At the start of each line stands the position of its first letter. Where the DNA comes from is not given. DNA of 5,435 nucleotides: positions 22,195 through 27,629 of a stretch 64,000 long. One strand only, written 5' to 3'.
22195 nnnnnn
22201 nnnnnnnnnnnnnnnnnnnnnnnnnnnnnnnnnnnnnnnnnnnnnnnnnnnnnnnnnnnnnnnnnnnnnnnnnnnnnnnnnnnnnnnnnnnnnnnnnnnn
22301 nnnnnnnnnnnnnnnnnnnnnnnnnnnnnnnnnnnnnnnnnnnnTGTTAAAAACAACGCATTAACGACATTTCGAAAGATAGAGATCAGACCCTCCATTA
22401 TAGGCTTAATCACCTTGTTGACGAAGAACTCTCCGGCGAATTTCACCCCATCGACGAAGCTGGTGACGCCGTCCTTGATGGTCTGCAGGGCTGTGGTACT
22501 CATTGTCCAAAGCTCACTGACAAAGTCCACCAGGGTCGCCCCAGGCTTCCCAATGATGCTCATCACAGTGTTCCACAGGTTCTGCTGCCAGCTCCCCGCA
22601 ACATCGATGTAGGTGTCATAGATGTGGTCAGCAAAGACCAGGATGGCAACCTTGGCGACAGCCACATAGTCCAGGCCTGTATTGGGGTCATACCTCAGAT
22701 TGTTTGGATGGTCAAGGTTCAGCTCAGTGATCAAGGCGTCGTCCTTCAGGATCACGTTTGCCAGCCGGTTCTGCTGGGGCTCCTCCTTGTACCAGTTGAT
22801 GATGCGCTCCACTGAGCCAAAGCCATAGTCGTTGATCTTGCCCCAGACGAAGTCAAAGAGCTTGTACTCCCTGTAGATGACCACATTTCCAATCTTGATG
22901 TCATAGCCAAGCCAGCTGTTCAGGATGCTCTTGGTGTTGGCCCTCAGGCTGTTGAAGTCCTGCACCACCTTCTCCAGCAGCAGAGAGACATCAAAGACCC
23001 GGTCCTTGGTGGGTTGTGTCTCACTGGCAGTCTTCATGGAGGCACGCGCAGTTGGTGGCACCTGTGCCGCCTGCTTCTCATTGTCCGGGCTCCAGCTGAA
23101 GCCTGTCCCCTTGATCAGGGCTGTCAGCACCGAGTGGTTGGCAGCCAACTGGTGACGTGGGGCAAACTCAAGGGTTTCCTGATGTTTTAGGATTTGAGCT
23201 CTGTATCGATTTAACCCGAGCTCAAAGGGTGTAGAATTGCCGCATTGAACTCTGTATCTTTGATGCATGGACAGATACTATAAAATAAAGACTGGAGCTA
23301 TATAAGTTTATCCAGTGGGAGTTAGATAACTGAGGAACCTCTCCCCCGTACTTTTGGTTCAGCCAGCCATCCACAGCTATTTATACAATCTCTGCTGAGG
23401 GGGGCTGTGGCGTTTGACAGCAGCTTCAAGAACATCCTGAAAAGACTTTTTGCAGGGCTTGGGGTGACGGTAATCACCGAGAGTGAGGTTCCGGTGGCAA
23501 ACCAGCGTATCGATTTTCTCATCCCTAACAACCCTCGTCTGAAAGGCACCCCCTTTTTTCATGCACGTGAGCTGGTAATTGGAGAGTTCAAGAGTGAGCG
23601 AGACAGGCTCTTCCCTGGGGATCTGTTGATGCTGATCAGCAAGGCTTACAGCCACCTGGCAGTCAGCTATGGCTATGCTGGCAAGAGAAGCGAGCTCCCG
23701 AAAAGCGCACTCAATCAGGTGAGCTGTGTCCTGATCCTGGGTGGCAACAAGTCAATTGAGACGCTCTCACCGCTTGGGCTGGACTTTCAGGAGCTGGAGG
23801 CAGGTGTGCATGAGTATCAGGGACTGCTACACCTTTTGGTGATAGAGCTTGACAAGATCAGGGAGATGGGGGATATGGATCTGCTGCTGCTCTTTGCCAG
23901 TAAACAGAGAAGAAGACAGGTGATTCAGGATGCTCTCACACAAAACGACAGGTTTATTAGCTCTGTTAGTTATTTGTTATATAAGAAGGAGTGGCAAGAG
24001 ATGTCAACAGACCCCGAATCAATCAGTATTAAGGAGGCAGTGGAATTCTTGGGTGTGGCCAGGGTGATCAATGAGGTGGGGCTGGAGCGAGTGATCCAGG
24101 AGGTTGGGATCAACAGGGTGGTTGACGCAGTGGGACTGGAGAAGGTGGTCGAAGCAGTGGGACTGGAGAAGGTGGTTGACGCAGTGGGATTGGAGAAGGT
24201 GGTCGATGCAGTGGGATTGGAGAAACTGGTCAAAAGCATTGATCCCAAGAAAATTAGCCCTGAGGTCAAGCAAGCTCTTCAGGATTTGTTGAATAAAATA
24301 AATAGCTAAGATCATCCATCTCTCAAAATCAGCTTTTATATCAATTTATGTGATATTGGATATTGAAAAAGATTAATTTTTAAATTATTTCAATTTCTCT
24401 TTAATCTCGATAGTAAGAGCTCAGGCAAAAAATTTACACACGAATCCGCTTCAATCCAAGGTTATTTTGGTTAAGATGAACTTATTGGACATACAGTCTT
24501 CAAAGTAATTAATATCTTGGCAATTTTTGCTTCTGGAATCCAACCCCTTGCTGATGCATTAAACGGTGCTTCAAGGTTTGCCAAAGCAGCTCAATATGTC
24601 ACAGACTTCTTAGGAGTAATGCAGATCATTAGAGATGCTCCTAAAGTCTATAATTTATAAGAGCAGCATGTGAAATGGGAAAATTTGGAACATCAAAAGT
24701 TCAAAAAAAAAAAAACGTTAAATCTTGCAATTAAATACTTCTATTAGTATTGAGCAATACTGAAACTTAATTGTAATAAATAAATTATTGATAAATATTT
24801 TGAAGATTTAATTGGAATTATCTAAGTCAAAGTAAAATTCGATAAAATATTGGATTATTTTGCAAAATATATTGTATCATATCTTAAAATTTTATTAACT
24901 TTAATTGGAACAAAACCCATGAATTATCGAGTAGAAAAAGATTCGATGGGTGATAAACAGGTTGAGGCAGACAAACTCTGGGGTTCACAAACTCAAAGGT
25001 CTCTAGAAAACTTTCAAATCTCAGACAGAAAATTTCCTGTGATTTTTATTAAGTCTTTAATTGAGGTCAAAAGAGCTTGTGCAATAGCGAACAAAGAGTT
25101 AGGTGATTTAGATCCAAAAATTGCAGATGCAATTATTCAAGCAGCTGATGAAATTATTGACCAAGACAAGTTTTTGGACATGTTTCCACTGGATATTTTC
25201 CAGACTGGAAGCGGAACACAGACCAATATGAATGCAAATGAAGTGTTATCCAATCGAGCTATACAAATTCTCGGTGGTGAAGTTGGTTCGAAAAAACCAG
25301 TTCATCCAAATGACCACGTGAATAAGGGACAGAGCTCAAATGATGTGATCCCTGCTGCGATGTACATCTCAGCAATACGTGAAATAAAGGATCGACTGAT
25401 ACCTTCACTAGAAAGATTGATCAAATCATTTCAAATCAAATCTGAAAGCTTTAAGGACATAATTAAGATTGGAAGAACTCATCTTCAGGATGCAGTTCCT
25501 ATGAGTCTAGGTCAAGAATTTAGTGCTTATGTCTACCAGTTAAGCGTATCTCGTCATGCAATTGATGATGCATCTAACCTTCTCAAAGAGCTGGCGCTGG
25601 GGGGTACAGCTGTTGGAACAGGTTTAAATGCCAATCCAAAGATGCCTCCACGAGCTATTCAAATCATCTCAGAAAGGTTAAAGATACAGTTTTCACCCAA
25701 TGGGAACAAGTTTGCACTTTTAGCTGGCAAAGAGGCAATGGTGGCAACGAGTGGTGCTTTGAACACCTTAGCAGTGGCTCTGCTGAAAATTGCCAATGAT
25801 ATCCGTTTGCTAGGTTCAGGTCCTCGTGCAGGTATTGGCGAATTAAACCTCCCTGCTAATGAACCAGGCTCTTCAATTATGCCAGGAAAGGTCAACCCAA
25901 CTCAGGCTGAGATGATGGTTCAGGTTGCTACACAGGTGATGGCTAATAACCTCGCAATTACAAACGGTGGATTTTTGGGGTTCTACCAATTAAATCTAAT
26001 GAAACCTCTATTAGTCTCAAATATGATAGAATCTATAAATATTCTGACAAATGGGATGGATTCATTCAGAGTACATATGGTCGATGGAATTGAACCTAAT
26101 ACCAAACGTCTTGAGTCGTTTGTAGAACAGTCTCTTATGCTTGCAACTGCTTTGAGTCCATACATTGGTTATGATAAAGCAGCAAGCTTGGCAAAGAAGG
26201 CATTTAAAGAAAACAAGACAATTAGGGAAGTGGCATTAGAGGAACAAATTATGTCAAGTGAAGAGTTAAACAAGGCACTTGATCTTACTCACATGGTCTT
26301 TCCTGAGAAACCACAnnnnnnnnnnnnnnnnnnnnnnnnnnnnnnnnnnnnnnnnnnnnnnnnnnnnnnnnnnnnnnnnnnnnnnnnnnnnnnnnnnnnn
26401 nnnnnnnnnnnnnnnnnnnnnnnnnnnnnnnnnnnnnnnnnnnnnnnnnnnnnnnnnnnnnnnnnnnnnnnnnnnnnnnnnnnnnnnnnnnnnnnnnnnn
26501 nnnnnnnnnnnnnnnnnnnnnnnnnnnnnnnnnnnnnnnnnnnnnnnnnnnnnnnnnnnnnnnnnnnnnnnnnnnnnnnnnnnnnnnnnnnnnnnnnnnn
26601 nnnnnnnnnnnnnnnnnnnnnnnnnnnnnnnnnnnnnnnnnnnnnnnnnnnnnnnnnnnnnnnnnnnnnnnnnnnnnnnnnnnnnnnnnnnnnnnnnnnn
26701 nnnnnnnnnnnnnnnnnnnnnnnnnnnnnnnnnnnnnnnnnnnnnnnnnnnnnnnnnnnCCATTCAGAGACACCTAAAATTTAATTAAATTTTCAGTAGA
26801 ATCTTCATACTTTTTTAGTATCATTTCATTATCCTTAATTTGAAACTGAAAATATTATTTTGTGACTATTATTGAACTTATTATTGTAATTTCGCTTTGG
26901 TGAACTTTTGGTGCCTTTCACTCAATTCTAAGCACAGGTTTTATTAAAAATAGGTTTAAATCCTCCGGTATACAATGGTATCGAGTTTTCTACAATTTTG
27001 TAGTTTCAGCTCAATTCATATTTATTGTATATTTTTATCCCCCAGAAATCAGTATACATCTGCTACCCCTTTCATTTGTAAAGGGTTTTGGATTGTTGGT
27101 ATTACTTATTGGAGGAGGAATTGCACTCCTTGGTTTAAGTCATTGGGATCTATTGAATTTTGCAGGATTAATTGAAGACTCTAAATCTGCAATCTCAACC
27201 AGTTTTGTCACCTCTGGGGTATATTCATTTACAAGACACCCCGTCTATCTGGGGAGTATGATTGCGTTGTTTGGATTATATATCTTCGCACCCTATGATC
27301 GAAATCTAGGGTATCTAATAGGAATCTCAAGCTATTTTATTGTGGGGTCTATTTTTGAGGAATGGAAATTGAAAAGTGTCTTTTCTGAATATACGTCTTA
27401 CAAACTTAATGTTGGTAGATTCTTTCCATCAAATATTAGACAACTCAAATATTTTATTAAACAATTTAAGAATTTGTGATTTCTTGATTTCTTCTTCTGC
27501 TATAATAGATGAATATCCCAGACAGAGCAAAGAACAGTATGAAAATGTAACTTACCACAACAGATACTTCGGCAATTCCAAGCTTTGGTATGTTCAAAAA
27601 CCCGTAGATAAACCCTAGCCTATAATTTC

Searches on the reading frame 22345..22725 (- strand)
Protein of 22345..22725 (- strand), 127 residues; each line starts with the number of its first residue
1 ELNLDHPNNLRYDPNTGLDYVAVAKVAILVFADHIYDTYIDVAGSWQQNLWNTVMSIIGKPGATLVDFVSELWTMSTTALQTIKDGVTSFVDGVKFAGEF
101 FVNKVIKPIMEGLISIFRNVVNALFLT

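Call 21: find_related_loci(query=A2, collection=genome_contigs, flank=10000)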
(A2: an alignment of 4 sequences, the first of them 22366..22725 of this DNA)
Query A2 (120 aa) in genome_contigs; peptide patterns used: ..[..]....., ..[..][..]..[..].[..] (x = any residue, [..] = any of these).
79 stretches matched a pattern, but none encodes a relative of the query by tblastn (E <= 1e-3).

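Call 57: find_homologous_proteins(query=A7, max_evalue=0.001)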
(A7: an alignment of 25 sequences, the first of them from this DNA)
Query A7 (25 sequences): 698 candidates shared short words with the query, none scored E <= 0.001.
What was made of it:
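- Tried and rejected: It returned nothing (call 57), probably a limit of the word index.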

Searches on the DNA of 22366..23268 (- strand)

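Call 107: search_dna_similar(query=window:22366-23268:-, collection=plasmids, mode=distant, max_rows=5)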
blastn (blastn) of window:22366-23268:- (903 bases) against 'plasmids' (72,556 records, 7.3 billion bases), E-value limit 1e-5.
No match.
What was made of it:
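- Tried and rejected: blastn of the constant block against plasmids found nothing (call 107).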

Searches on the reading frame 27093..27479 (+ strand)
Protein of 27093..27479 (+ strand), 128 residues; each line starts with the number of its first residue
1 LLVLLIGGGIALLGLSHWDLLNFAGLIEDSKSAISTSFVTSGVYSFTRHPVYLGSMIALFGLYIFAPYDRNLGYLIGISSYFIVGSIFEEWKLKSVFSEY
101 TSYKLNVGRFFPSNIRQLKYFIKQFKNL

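Call 73: search_protein_families(library=pfam, proteins=[window:27093-27479:+], max_evalue=0.001)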
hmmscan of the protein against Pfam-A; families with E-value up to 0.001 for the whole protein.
window:27093-27479:+ (128 aa): 3 families
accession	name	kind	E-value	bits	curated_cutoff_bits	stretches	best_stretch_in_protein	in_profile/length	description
PF04191.18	PEMT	-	5.9e-08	33.5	25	1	3-98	7-103/105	Phospholipid methyltransferase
PF06966.17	DUF1295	-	5.6e-06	26.5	20.4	1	32-69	149-186/235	Protein of unknown function (DUF1295)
PF04140.19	ICMT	-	0.00012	22.8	24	1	36-65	33-63/95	Isoprenylcysteine carboxyl methyltransferase (ICMT) family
